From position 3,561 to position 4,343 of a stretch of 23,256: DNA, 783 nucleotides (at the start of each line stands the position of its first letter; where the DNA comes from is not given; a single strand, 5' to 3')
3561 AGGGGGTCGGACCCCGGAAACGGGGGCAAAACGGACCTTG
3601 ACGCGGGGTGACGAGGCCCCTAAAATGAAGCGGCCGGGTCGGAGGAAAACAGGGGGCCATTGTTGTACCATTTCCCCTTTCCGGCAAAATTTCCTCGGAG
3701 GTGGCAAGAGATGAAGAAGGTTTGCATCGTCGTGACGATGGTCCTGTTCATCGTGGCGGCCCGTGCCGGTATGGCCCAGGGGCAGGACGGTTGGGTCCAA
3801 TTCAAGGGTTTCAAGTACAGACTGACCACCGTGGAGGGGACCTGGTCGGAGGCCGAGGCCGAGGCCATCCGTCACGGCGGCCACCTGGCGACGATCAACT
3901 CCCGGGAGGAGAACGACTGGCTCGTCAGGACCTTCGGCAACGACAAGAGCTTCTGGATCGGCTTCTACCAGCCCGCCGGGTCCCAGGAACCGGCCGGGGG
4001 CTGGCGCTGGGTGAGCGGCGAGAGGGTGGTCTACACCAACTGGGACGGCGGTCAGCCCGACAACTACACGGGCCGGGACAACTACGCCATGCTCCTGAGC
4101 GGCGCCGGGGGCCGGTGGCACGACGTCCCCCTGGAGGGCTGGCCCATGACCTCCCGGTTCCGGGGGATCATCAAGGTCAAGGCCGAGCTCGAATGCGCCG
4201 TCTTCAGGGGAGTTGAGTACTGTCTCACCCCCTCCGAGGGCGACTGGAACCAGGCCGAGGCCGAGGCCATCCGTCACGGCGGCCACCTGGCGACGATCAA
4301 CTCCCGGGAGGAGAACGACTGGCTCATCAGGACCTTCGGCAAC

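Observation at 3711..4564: Cysteine-free, QPD-type tandem C-type-lectin-like secreted protein whose second repeat is broken by a 22-bp deletion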

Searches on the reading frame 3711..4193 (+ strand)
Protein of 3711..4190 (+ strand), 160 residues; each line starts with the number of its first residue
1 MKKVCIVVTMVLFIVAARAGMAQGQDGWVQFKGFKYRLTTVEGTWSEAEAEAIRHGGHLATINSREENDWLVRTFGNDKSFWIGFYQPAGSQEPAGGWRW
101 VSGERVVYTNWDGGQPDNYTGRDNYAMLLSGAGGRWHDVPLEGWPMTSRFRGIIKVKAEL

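Call 7: search_protein_families(library=pfam, proteins=[window:3711-4190:+], max_evalue=1)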
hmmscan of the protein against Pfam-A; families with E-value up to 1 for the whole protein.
window:3711-4190:+ (160 aa): 1 family
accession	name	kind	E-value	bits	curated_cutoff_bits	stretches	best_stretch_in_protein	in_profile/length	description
PF00059.27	Lectin_C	-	1.7e-12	48.5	22.6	1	44-139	4-95/107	Lectin C-type domain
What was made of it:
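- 3786..4181 (+): CTLD 1, intact. Motifs: WIGF 82-85, QPD 115-117, D123, WHD 136-138. Pfam E = 1.7e-12 (call 7).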

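Call 25: search_solved_structures(query=window:3777-4193:+, max_evalue=0.01, show_alignments=4)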
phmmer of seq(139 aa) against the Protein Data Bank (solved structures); distinct sequences matched with E-value up to 0.01: 155 (the best 60 are shown).
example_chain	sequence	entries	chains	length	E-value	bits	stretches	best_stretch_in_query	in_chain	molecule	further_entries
7qsr_A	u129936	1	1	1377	1.9e-33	118.9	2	3-115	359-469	Secretory phospholipase A2 receptor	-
9wyt_J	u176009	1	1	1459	2e-31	112.4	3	22-116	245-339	yolk sac IgY receptor precursor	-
7jpt_A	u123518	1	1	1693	4.7e-30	107.9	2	11-118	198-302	Lymphocyte antigen 75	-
7jpu_A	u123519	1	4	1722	5.5e-30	107.7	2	11-118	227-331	Lymphocyte antigen 75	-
5e4k_A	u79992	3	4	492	1.9e-18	70.2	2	4-119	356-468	C-type mannose receptor 2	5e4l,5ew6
5ao5_A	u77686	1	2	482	2.3e-18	69.9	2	4-119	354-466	C-TYPE MANNOSE RECEPTOR 2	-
5ao6_A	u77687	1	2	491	2.4e-18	69.9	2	4-120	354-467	C-TYPE MANNOSE RECEPTOR 2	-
5xts_A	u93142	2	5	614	6.1e-17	65.3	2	6-124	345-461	Macrophage mannose receptor 1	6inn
8k8h_A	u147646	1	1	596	2.9e-14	56.6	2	11-119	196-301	Lymphocyte antigen 75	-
8hbc_A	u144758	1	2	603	3.1e-14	56.5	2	11-119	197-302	Lymphocyte antigen 75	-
9kpl_A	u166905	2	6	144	1.5e-12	51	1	3-104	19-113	C-type lectin domain-containing protein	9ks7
1tdq_B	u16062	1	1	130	1.7e-12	50.9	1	2-120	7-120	Aggrecan core protein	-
9qy1_A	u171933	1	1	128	8.6e-12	48.6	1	4-119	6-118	Mannose receptor C type 2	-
2ox9_A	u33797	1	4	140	9.9e-12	48.4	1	8-116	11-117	Collectin placenta 1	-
5xtw_A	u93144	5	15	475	5.1e-11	46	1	6-124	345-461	Macrophage mannose receptor 1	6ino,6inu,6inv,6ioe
6py1_A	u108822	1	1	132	2.7e-09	40.4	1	5-101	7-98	C-type lectin domain family 10 member A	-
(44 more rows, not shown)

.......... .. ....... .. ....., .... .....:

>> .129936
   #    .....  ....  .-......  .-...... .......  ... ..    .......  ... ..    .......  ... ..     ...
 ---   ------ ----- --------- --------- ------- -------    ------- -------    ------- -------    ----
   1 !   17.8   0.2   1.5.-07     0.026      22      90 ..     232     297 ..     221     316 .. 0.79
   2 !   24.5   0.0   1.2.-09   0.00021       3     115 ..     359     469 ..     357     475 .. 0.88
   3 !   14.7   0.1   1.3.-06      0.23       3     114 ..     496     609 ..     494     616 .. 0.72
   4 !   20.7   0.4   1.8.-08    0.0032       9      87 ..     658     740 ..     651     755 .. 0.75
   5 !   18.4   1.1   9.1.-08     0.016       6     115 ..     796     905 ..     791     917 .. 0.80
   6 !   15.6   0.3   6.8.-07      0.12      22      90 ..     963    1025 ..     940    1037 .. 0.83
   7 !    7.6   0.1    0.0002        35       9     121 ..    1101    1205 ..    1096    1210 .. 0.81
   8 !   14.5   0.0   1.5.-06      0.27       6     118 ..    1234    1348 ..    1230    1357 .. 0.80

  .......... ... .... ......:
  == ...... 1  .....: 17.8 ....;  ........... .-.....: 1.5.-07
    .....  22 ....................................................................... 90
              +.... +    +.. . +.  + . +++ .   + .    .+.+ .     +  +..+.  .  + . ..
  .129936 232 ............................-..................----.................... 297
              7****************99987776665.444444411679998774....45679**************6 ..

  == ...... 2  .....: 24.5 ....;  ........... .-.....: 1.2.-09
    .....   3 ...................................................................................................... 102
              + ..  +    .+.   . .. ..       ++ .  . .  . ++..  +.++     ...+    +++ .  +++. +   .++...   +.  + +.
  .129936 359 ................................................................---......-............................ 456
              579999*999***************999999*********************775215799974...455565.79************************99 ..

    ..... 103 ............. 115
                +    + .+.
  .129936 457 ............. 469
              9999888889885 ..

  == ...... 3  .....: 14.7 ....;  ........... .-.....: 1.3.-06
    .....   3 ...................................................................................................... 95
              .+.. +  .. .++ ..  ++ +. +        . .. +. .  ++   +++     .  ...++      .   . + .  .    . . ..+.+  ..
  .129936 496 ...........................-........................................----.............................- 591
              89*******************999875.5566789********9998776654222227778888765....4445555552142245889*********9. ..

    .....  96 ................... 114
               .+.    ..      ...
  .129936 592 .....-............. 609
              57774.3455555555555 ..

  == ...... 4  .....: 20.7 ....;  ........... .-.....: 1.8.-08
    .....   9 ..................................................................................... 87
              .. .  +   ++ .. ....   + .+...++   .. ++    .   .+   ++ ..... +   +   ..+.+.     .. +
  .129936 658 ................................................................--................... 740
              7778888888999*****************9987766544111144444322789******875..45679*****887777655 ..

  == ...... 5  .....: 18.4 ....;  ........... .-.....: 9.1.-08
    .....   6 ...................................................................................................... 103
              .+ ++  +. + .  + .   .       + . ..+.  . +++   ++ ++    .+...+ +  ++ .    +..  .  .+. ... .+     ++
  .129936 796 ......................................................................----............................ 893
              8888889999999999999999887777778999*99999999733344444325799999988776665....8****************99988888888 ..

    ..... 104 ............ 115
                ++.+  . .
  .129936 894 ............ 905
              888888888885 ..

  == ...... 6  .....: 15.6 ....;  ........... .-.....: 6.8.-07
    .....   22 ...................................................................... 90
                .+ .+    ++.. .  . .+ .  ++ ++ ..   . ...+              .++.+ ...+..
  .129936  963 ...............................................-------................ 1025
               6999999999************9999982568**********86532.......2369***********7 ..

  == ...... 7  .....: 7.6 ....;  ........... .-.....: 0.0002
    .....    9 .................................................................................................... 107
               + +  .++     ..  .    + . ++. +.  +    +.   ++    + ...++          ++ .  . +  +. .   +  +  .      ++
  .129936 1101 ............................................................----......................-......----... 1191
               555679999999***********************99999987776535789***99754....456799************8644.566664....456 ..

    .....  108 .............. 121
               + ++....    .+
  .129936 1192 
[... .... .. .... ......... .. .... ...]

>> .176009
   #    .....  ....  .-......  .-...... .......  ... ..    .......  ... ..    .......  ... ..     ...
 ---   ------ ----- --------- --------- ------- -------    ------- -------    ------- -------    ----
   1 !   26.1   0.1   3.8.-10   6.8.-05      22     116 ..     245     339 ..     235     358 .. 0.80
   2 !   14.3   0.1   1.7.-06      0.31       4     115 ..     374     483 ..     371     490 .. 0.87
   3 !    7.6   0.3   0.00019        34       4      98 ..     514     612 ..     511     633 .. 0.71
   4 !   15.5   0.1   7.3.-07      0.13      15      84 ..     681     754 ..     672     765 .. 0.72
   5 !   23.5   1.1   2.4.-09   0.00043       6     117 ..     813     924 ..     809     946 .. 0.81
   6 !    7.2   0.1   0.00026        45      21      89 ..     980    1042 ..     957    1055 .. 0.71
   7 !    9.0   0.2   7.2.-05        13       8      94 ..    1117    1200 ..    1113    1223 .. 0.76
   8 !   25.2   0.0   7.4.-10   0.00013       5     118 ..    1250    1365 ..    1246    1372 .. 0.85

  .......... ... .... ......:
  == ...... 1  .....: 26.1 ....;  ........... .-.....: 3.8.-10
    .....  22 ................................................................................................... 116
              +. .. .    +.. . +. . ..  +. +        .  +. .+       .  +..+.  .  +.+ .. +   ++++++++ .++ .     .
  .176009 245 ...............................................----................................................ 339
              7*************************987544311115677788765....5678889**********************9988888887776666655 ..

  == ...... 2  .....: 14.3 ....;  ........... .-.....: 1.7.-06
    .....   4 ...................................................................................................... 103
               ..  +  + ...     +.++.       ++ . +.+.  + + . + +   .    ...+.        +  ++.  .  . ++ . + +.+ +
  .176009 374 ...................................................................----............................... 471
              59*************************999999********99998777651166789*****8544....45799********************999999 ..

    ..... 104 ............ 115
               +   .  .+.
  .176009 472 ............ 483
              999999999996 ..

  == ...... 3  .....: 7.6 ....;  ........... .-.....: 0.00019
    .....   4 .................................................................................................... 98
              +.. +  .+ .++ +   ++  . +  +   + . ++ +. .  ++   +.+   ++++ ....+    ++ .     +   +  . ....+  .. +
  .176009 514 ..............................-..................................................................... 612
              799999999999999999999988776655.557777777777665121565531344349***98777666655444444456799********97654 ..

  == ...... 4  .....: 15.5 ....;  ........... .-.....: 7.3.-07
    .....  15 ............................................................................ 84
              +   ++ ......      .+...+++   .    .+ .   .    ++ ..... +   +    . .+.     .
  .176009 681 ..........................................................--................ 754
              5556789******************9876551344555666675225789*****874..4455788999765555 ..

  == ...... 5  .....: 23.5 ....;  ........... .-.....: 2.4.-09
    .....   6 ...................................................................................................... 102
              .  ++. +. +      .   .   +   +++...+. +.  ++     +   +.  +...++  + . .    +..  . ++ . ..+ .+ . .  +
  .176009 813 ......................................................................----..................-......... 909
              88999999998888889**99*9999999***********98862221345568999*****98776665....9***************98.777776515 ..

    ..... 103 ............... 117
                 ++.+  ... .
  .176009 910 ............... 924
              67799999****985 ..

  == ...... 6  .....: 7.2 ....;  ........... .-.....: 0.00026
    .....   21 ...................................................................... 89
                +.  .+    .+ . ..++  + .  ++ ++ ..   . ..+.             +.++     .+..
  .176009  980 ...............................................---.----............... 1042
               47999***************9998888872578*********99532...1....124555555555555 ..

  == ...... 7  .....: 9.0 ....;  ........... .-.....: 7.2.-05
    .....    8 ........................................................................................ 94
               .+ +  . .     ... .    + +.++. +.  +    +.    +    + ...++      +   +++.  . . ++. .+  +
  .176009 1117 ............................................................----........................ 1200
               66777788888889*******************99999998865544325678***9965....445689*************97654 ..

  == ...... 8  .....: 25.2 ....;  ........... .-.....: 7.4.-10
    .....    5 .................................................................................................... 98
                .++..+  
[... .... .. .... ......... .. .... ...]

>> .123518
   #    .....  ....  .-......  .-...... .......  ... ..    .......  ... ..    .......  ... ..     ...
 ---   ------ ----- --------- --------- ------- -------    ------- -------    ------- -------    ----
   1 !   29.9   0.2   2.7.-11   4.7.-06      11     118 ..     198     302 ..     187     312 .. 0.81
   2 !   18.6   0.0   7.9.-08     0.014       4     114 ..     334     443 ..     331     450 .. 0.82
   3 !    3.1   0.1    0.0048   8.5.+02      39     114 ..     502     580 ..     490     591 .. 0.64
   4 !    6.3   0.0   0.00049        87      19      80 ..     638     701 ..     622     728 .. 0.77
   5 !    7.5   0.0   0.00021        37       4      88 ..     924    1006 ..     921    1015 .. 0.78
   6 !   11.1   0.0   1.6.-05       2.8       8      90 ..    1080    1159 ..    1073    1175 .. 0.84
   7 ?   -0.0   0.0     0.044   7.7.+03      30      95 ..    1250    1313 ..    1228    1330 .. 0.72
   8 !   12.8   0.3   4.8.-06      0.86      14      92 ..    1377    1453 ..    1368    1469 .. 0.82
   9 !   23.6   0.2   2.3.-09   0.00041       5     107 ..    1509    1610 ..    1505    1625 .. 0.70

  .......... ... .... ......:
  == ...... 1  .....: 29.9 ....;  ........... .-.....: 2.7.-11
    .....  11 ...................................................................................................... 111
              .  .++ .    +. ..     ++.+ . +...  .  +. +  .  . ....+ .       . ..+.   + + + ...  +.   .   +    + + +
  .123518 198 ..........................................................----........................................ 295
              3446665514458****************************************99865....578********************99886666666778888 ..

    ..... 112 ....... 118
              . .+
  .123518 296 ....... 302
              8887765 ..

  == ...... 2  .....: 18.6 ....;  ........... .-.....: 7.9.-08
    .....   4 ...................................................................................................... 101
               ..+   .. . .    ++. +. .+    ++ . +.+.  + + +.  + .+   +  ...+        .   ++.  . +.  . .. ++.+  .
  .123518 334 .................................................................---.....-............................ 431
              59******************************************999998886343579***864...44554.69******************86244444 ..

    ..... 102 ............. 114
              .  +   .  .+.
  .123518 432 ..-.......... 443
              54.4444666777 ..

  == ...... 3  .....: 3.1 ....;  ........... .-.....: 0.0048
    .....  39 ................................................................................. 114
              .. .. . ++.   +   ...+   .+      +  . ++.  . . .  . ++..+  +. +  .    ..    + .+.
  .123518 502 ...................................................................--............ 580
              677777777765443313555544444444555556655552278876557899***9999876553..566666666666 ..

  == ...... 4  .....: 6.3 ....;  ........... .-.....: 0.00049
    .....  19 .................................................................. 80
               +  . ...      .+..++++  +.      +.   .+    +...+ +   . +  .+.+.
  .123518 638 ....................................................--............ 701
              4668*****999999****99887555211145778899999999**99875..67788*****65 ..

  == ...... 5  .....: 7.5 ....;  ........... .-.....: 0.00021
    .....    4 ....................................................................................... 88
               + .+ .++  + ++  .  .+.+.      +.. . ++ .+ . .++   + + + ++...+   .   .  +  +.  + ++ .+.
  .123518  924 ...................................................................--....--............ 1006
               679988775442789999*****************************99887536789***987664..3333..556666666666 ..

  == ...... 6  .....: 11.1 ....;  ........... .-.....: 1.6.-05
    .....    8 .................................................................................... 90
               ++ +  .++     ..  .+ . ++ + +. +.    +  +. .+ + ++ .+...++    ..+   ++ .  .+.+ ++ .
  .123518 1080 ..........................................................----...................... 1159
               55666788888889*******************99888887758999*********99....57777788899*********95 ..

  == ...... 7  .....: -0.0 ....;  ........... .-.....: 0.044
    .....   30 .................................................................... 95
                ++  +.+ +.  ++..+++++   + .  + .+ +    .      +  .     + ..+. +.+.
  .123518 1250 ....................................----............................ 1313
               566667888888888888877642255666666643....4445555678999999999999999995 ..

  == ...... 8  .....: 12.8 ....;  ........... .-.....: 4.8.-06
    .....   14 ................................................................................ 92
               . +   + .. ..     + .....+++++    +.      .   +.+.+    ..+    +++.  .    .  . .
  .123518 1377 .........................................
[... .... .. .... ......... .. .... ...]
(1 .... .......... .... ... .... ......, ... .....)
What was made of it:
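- On Canonical long-form CTLD (Pfam PF00059 Lectin_C): 155 PDB CTLD chains match at E <= 0.01 (call 25).
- Closest known: Other bacterial C-type-lectin-fold proteins: the terminal domains of intimin and invasin. Different: This protein matches the canonical family at the sequence level (calls 7, 25).
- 155 PDB CTLD sequence matches (call 25).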

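Call 36: predict_structure(alignment_id=A1)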
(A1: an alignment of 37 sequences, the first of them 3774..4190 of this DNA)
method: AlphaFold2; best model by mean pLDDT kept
length: 139 residues; sequences in the alignment: 37
mean_pLDDT: 94.0   pTM: 0.89
mean pLDDT of the five models: 94.0, 93.8, 93.7, 93.5, 92.4
residues with pLDDT >= 90: 122; 70-90: 12; 50-70: 5; < 50: 0
segments of 3 or more residues with pLDDT < 50: none
pLDDT, mean of each block of 10 residues (from residue 1): 79 97 97 98 98 92 96 93 98 95 96 96 88 92
secondary structure, 60 per line:
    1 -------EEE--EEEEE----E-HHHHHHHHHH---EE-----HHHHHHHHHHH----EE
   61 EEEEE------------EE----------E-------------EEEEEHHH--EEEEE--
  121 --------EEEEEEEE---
elements in order: E8-10 E13-17 H24-33 H44-54 E59-65 E104-108 E114-118 E129-136
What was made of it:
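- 3786..4181 (+): AlphaFold2 pLDDT 94 (call 36).
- On Canonical long-form CTLD (Pfam PF00059 Lectin_C): Elements in order: beta0, beta1, alpha1, alpha2, beta2, then beta3-beta5 (call 36).
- Domain 1 is complete and is modelled confidently on its own (call 36).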

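Call 38: fold_search(model_id=the predicted structure, library=pdb)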
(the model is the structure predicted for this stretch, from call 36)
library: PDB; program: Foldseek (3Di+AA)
matches with E <= 10: 620; with E <= 0.001: 535
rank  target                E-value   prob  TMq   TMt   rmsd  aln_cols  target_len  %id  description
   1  6py1                  1.3e-11  1.00  0.79  0.84   1.7       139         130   25  Crystal Structure of the Carbohydrate Recognition Domain of the Human Macrophage Galactose C-Type Lectin Bound to GalNAc (released 2020-07-29)
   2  6w12                  3.3e-11  1.00  0.79  0.85   1.7       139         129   25  Crystal Structure of the Carbohydrate Recognition Domain of the Human Macrophage Galactose C-Type Lectin Bound to the Tu (released 2021-03-10)
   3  1tdq_B                4.8e-11  1.00  0.79  0.87   2.1       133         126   25  Structural basis for the interactions between tenascins and the C-type lectin domains from lecticans: evidence for a c (released 2004-08-31)
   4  4j6k_C                5.8e-11  1.00  0.82  0.90   1.8       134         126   24  Crystal structure of calcium2+-free wild-type CD23 lectin domain (crystal form B) (released 2013-08-28)
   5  9qy1                  5.8e-11  1.00  0.80  0.88   2.0       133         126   25  Endo180 (uPARAP) carbohydrate-recognition domain 2 with bound methyl fucoside (released 2025-05-28)
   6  5ao5_B                5.8e-11  1.00  0.80  0.27   2.8       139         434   25  Endo180 D1-4, monoclinic form (released 2015-10-28)
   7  2ox9_A                6.6e-11  1.00  0.79  0.84   2.1       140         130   26  Mouse Scavenger Receptor C-type Lectin carbohydrate-recognition domain. (released 2007-04-03)
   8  3kqg_A                7.1e-11  1.00  0.79  0.66   2.4       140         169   27  Trimeric Structure of Langerin (released 2010-02-23)
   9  5ao5_A                8.5e-11  1.00  0.80  0.27   2.7       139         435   25  Endo180 D1-4, monoclinic form (released 2015-10-28)
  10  5e4k                  1.0e-10  1.00  0.79  0.27   2.5       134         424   24  Structure of ligand binding region of uPARAP at pH 7.4 (released 2016-08-10)
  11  1wmy_A                1.1e-10  1.00  0.81  0.81   2.8       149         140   24  Crystal Structure of C-type Lectin CEL-I from Cucumaria echinata (released 2004-09-07)
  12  4wqq_A                1.2e-10  1.00  0.82  0.81   2.8       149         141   22  Structure of EPNH mutant of CEL-I (released 2015-04-29)
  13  3p7f_B                1.3e-10  1.00  0.82  0.88   2.1       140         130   24  Structure of the human Langerin carbohydrate recognition domain (released 2010-11-03)
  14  5ao6_B                1.5e-10  1.00  0.81  0.27   2.8       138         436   25  Endo180 D1-4, trigonal form (released 2015-10-28)
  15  5ao6_A                1.5e-10  1.00  0.78  0.27   2.8       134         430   25  Endo180 D1-4, trigonal form (released 2015-10-28)
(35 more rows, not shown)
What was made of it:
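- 3786..4181 (+): Foldseek against PDB: human MGL CRD 6py1, TM 0.79/0.84, rmsd 1.7 (call 38).
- On Canonical long-form CTLD (Pfam PF00059 Lectin_C): All 50 listed Foldseek PDB hits are CTLDs (call 38).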
